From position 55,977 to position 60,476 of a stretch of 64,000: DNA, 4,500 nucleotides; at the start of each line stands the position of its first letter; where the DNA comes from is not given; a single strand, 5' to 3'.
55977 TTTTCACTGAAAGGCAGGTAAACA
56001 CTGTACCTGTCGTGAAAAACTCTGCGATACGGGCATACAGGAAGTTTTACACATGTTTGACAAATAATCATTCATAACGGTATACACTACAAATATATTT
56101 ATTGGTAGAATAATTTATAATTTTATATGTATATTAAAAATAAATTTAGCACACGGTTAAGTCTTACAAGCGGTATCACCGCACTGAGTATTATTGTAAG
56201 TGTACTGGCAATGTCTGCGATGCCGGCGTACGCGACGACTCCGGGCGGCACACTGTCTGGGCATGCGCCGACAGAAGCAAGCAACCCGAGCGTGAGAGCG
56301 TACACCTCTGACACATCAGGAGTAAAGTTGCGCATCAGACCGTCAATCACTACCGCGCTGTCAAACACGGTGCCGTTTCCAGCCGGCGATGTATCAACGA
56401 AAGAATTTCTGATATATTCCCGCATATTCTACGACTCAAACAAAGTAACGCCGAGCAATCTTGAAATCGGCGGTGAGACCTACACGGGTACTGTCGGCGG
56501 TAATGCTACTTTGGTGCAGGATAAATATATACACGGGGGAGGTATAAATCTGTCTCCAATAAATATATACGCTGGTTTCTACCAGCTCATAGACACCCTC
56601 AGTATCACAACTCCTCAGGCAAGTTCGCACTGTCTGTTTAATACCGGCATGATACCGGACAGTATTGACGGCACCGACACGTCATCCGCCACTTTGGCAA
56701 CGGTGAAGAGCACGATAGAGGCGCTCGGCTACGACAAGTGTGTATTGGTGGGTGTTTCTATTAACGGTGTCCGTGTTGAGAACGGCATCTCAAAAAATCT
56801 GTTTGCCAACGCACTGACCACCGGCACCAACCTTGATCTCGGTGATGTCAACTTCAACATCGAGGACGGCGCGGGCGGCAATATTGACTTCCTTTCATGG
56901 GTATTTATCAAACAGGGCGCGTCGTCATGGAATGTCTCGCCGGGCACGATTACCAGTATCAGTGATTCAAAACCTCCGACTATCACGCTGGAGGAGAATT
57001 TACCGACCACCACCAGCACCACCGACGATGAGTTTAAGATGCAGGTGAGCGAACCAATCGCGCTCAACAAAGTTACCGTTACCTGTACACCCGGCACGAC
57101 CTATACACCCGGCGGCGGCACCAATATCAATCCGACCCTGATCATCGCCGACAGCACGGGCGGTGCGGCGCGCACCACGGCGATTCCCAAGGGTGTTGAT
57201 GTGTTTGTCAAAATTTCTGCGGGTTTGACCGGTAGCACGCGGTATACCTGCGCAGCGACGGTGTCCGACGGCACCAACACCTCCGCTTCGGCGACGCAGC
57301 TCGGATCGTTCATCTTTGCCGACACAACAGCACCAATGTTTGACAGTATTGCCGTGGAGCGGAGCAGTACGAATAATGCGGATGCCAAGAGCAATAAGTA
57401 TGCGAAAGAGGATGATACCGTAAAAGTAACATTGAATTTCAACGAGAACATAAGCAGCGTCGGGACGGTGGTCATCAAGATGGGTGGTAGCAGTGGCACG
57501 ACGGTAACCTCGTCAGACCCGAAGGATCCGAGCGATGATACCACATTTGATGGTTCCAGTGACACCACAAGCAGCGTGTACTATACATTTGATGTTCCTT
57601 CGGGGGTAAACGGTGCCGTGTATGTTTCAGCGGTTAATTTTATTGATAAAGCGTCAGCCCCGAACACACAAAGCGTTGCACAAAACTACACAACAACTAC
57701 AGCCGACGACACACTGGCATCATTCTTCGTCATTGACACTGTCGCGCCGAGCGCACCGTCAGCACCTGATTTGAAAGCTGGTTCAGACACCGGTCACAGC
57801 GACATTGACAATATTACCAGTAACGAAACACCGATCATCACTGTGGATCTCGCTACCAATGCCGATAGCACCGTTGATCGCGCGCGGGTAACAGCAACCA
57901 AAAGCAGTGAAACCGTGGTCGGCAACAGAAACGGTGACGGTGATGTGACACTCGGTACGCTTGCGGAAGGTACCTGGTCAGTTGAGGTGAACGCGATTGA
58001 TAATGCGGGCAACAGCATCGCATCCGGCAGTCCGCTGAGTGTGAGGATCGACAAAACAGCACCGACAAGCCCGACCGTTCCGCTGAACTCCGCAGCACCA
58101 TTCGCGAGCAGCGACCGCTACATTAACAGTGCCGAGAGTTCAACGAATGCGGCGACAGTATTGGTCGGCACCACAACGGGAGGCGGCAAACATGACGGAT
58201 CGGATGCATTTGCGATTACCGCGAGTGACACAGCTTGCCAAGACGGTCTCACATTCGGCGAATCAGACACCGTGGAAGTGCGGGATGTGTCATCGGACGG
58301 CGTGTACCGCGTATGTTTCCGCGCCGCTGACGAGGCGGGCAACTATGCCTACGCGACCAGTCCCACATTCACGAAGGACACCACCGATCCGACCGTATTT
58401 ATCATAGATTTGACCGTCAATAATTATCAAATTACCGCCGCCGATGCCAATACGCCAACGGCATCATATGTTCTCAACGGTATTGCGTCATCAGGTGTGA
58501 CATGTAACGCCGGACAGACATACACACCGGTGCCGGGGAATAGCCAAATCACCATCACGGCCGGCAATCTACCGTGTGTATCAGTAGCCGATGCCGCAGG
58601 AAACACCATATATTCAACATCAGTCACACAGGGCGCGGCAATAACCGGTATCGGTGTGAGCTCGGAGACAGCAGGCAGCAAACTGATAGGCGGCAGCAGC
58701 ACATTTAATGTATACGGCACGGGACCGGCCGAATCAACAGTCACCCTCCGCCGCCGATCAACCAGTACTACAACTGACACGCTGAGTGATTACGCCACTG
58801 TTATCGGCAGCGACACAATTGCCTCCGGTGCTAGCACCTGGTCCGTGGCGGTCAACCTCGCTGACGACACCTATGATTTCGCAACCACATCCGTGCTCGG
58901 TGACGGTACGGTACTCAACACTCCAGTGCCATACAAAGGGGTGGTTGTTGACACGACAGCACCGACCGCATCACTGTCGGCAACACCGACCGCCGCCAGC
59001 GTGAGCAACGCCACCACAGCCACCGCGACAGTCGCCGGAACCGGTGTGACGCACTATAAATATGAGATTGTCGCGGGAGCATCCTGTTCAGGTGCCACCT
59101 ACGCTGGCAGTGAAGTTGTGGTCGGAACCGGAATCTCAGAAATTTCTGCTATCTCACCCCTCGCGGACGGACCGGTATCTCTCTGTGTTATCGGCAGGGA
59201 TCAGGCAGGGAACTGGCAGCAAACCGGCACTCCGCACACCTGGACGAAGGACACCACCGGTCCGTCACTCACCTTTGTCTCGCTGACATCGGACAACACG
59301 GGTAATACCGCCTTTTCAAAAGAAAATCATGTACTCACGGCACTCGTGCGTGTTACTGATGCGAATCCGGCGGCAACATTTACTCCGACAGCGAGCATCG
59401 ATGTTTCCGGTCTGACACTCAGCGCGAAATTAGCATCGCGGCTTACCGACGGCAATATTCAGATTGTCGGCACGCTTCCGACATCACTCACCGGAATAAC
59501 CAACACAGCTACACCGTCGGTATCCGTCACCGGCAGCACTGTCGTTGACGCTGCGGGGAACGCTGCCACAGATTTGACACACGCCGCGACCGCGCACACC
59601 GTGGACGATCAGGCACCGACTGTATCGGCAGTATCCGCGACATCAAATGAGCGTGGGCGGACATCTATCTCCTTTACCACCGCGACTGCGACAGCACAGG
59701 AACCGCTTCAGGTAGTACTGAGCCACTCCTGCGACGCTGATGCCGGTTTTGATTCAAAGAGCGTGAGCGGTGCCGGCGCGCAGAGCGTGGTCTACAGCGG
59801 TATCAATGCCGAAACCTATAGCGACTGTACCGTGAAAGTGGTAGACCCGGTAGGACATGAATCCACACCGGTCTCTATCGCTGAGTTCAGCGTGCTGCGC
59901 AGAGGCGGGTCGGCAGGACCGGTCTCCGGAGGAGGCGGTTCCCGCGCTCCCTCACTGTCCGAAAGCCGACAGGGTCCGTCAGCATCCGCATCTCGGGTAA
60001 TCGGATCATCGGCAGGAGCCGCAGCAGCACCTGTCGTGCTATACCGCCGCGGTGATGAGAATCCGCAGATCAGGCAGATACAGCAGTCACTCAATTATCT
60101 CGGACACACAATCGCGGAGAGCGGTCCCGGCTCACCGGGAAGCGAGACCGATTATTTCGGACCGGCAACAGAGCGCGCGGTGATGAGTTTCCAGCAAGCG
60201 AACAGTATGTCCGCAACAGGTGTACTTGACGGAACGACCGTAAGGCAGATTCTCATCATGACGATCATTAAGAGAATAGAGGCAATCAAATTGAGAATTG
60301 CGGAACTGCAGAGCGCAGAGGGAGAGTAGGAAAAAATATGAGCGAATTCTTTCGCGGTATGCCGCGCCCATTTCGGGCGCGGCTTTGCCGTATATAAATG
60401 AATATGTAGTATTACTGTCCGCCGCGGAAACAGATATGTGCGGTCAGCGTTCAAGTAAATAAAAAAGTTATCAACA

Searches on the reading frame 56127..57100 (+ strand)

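Call 70: search_protein_families(library=pfam, proteins=[window:56127-57100:+], max_evalue=0.1)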
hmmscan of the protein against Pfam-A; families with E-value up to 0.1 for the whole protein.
window:56127-57100:+ (324 aa): 1 family
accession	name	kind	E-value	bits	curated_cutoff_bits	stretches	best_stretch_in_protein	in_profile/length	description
PF08664.15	YcbB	-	0.044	14.3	27.4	1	61-110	64-113/136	YcbB domain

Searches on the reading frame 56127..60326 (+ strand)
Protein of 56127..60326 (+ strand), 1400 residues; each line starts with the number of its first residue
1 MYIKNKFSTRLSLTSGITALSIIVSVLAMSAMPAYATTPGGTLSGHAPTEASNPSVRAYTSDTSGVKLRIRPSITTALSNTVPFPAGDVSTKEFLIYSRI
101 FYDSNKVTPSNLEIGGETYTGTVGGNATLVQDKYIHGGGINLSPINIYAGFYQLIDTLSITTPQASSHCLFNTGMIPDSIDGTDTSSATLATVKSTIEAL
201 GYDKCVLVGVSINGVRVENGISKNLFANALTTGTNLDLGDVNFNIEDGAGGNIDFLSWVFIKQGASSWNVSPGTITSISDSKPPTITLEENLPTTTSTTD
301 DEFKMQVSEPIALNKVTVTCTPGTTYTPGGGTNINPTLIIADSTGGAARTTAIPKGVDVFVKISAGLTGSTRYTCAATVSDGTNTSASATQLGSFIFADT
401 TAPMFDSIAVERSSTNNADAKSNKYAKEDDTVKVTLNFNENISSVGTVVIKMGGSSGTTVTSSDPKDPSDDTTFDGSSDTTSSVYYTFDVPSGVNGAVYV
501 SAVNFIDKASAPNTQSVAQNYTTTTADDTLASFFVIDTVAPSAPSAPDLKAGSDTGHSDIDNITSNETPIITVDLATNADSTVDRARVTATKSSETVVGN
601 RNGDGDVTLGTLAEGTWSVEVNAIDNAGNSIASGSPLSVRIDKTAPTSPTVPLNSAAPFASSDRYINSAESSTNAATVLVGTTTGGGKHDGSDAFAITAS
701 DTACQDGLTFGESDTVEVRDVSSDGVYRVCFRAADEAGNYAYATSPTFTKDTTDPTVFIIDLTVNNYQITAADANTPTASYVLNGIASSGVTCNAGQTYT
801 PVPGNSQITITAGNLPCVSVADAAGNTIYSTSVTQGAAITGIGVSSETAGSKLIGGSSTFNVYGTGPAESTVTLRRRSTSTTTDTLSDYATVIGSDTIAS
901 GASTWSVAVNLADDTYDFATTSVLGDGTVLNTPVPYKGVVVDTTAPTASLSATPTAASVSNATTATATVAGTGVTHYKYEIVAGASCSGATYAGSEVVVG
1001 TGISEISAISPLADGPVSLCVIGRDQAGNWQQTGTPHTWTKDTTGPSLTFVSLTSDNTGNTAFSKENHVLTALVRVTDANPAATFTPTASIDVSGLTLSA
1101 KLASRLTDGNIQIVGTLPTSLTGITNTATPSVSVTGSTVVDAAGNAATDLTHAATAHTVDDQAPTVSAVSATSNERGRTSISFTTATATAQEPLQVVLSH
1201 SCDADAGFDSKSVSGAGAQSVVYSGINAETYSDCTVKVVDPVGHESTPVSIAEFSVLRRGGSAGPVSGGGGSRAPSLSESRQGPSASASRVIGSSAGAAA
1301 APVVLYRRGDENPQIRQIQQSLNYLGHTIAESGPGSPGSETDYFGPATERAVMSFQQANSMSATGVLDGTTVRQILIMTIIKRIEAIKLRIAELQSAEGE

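Call 5: search_protein_families(library=pfam, proteins=[window:56127-60326:+], max_evalue=0.01)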
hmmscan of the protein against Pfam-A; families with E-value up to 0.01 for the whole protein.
window:56127-60326:+ (1400 aa): 3 families
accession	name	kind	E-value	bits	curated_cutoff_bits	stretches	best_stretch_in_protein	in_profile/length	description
PF01471.23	PG_binding_1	-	1.9e-13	50.8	23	1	1312-1374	2-56/57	Putative peptidoglycan binding domain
PF19077.6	Big_13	-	7.8e-12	46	27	1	544-642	5-101/102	Bacterial Ig-like domain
PF13754.12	Big_3_4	-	0.0041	17.4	27.3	0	722-795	31-105/106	Domain of unknown function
